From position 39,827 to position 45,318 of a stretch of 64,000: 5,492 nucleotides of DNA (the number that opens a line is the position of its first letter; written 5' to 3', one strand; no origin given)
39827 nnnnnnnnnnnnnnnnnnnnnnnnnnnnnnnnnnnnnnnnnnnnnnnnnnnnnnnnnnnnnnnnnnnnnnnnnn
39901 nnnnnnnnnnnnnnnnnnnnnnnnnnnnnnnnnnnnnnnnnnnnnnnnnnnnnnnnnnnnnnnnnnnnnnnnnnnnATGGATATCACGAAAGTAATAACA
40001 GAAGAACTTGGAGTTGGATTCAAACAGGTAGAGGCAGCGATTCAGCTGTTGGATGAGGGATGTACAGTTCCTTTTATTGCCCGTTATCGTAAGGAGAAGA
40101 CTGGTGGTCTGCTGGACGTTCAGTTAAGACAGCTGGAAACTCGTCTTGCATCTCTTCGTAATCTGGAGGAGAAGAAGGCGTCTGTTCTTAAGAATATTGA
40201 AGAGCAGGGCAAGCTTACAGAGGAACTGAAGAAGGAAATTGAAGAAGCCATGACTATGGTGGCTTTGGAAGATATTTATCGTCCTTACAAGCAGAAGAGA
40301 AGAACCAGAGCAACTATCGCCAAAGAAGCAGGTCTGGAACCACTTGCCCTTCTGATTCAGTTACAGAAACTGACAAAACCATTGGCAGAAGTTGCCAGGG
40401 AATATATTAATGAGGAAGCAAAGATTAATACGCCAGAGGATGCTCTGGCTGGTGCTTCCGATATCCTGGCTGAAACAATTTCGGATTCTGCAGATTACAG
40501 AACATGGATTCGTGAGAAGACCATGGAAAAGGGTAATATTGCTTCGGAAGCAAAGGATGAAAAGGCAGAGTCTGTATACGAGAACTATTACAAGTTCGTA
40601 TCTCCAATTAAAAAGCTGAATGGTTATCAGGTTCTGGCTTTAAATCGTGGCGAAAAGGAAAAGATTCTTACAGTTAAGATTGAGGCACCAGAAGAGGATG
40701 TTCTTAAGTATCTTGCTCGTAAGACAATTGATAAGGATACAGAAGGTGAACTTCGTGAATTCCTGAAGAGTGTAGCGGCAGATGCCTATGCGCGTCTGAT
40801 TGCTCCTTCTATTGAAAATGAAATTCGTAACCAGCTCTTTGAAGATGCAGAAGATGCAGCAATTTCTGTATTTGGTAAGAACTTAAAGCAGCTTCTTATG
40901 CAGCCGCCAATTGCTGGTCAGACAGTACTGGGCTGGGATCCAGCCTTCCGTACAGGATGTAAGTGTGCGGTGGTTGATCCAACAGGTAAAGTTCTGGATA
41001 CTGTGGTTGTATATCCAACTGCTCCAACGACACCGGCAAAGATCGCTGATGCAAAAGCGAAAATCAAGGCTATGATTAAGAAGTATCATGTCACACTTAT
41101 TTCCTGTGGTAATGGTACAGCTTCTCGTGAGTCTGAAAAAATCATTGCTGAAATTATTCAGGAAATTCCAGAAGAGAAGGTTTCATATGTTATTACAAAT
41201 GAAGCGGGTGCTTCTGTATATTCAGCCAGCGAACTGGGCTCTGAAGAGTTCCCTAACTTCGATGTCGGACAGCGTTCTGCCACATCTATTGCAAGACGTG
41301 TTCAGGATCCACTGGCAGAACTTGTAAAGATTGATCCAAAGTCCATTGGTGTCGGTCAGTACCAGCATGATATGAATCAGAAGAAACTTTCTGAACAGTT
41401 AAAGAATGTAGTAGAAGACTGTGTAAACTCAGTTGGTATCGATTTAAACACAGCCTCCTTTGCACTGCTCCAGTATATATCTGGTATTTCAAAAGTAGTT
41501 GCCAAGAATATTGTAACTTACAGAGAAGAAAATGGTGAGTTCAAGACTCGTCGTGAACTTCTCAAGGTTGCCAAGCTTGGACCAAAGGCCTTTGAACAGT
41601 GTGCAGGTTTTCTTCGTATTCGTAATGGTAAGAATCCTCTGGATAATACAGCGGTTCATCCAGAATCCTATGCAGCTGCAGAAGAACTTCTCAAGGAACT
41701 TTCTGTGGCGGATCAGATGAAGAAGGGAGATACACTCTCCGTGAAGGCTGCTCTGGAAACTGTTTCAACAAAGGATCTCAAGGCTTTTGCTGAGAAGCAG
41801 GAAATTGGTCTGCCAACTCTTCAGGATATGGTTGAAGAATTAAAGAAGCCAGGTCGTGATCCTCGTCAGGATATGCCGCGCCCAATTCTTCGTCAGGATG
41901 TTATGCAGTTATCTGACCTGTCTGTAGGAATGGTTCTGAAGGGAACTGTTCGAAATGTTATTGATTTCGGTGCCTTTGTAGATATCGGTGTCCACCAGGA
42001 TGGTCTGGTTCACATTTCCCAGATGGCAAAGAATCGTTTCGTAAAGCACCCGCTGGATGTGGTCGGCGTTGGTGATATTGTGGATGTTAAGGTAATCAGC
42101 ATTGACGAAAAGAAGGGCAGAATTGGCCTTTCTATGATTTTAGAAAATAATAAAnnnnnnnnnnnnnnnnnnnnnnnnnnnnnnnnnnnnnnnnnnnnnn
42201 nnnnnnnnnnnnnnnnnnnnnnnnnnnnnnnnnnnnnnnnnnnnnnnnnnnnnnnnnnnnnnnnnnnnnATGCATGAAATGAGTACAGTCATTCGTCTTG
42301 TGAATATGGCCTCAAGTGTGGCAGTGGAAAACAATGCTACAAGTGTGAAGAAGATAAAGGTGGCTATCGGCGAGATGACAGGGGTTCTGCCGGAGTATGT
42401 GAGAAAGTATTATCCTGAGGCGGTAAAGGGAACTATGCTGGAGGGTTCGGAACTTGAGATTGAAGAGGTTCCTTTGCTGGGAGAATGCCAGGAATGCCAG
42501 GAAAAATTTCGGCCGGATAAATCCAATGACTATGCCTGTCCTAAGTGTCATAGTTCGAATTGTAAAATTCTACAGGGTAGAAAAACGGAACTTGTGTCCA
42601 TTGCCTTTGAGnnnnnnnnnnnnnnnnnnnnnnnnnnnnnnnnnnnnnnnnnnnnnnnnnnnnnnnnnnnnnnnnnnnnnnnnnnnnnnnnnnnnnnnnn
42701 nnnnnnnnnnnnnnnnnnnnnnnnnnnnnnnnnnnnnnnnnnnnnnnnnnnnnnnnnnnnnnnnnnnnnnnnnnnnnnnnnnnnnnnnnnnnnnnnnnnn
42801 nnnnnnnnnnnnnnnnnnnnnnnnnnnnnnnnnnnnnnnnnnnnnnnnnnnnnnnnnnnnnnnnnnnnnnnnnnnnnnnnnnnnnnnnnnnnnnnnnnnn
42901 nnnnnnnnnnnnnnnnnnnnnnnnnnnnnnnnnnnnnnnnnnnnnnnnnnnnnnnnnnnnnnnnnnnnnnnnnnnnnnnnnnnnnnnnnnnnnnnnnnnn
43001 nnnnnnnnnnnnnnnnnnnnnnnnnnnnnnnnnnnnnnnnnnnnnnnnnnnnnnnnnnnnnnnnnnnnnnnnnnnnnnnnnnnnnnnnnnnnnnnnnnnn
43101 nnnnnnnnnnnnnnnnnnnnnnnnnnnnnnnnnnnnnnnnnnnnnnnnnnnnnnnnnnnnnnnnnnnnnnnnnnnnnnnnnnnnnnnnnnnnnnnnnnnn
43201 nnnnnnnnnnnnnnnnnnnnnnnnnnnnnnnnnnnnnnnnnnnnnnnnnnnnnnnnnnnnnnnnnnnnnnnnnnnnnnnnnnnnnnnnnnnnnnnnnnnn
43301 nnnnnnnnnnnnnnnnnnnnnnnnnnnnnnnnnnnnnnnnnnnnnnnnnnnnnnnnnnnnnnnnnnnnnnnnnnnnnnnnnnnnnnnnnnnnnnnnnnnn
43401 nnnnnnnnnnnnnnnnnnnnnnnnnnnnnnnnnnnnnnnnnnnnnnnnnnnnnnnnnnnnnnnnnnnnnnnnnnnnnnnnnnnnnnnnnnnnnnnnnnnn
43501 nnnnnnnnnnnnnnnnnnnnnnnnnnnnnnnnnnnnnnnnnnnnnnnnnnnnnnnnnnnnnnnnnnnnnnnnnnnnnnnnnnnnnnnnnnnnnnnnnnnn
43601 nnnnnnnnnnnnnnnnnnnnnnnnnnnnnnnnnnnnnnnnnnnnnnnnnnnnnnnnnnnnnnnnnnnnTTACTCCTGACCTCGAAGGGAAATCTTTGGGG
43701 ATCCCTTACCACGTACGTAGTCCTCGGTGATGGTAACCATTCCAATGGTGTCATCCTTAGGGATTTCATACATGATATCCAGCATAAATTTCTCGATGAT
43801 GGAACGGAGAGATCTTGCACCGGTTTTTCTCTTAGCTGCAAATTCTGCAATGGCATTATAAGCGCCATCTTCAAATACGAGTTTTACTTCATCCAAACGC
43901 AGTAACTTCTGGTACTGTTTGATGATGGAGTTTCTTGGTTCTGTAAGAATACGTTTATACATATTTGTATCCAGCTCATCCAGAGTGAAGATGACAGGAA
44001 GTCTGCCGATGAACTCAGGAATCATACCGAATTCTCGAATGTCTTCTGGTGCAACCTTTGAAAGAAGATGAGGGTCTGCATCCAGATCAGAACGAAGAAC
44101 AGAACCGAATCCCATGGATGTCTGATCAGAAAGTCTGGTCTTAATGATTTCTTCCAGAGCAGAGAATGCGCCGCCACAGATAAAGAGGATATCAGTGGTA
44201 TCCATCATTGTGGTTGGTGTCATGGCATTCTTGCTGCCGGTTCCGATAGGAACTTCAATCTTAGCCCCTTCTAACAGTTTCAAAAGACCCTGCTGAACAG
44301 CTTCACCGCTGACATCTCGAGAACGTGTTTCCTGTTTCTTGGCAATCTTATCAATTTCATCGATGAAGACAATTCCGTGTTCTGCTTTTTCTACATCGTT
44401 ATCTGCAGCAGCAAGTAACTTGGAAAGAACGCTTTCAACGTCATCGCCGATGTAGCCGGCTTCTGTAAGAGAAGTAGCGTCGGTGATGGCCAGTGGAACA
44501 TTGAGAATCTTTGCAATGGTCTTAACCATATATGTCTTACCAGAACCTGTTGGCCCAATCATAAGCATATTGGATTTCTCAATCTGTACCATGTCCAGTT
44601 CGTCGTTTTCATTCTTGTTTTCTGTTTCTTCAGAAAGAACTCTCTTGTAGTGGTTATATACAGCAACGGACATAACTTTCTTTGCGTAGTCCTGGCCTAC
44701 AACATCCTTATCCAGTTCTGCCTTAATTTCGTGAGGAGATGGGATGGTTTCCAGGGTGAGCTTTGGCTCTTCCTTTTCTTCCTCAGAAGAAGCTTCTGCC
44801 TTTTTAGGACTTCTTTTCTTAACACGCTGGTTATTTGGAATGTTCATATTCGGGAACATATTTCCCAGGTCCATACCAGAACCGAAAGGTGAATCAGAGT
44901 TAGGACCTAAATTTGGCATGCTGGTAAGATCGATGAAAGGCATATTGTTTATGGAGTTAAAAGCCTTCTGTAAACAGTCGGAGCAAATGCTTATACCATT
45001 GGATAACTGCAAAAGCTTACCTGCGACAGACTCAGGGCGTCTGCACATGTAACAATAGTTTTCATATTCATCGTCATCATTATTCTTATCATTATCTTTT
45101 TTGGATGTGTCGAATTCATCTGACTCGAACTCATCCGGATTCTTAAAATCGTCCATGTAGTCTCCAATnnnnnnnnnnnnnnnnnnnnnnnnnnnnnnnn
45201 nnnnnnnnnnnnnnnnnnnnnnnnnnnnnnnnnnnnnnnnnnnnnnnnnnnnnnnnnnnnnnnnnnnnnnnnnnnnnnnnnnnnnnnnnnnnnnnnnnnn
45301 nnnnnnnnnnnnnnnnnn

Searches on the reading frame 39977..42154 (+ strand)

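Call 8: search_protein_families(library=pfam, proteins=[window:39977-42154:+], max_evalue=0.001)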
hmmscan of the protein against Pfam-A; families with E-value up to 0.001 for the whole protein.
window:39977-42154:+ (726 aa): 8 families
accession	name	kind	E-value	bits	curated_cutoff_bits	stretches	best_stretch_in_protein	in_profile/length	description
PF16921.10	Tex_YqgF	-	7.1e-51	172.3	27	1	316-443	2-126/126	Tex protein YqgF-like domain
PF12836.13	HHH_3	-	7.8e-30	103.2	27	1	483-547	1-65/65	Helix-hairpin-helix motif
PF09371.15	Tex_N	-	8.9e-30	102.7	32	1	1-75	1-75/75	Tex-like protein N-terminal domain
PF22706.1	Tex_central_region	-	5.4e-26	92.1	27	1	137-299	7-178/178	Tex central region-like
PF17674.7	HHH_9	-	1.7e-21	77.2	23.1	1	553-630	1-70/70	HHH domain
PF00575.29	S1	-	6.2e-17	62.2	22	1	650-720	4-73/74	S1 RNA binding domain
PF14635.12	HHH_7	-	1.1e-10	42.2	27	1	456-548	5-103/104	Helix-hairpin-helix motif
PF14639.11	YqgF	-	1.6e-06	28.4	35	1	330-450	23-147/150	Holliday-junction resolvase-like of SPT6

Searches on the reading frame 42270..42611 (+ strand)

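Call 56: search_protein_families(library=pfam, proteins=[window:42270-42611:+], max_evalue=0.001)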
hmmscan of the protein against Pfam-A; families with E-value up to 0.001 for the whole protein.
window:42270-42611:+ (114 aa): 1 family
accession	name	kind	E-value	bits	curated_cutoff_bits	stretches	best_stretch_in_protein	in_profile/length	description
PF01155.25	HypA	-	3.1e-30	104.9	28.9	1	1-111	1-110/112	Hydrogenase/urease nickel incorporation, metallochaperone, hypA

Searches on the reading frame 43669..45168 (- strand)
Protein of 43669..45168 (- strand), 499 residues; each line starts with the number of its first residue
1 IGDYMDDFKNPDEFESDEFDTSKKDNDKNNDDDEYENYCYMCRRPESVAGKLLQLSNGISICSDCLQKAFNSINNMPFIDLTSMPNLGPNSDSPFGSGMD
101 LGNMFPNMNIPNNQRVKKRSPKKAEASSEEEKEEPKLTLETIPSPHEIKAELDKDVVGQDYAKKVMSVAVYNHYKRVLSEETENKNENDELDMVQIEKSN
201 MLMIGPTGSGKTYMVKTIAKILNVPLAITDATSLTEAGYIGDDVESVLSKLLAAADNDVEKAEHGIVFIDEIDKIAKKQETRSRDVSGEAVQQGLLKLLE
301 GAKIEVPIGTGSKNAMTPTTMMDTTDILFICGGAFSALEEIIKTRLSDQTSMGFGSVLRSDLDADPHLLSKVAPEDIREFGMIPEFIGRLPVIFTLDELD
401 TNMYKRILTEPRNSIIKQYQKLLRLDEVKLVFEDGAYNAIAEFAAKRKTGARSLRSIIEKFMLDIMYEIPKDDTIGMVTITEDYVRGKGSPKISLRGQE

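Call 8: search_protein_families(library=pfam, proteins=[window:43669-45168:-], max_evalue=0.001)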
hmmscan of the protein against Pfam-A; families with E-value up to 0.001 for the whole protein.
window:43669-45168:- (499 aa): 11 families
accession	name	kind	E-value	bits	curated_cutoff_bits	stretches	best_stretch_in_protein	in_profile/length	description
PF07724.20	AAA_2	-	3.3e-29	102.5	27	1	198-393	3-166/166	AAA domain (Cdc48 subfamily)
PF00004.35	AAA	-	3.7e-18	66.7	21.2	1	201-313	1-110/131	ATPase family associated with various cellular activities (AAA)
PF10431.15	ClpB_D2-small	-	8.6e-09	35.8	21.9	1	400-469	2-67/81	C-terminal, D2-small domain, of ClpB protein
PF07728.20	AAA_5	-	1.1e-06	29.1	22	1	200-277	1-80/139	AAA domain (dynein-related subfamily)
PF06689.19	zf-C4_ClpX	-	3.8e-06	27.1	27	1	38-74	2-38/39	ClpX C4-type zinc finger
PF01078.27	Mg_chelatase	-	4.5e-06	26.6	20.3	0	190-223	14-47/207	Magnesium chelatase, subunit ChlI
PF00493.29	MCM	-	7.2e-06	25.7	23.3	1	192-281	51-139/224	MCM P-loop domain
PF05496.18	RuvB_N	-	5.1e-05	23.5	27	1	200-280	35-101/159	Holliday junction DNA helicase RuvB P-loop domain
PF13173.12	AAA_14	-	0.00015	22.2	27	0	201-277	5-76/129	AAA domain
PF00437.27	T2SSE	-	0.00016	20.9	24.9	0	182-224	126-168/370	Type II/IV secretion system protein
PF00158.32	Sigma54_activat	-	0.00077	19.6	20.2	0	182-220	6-44/168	Sigma-54 interaction domain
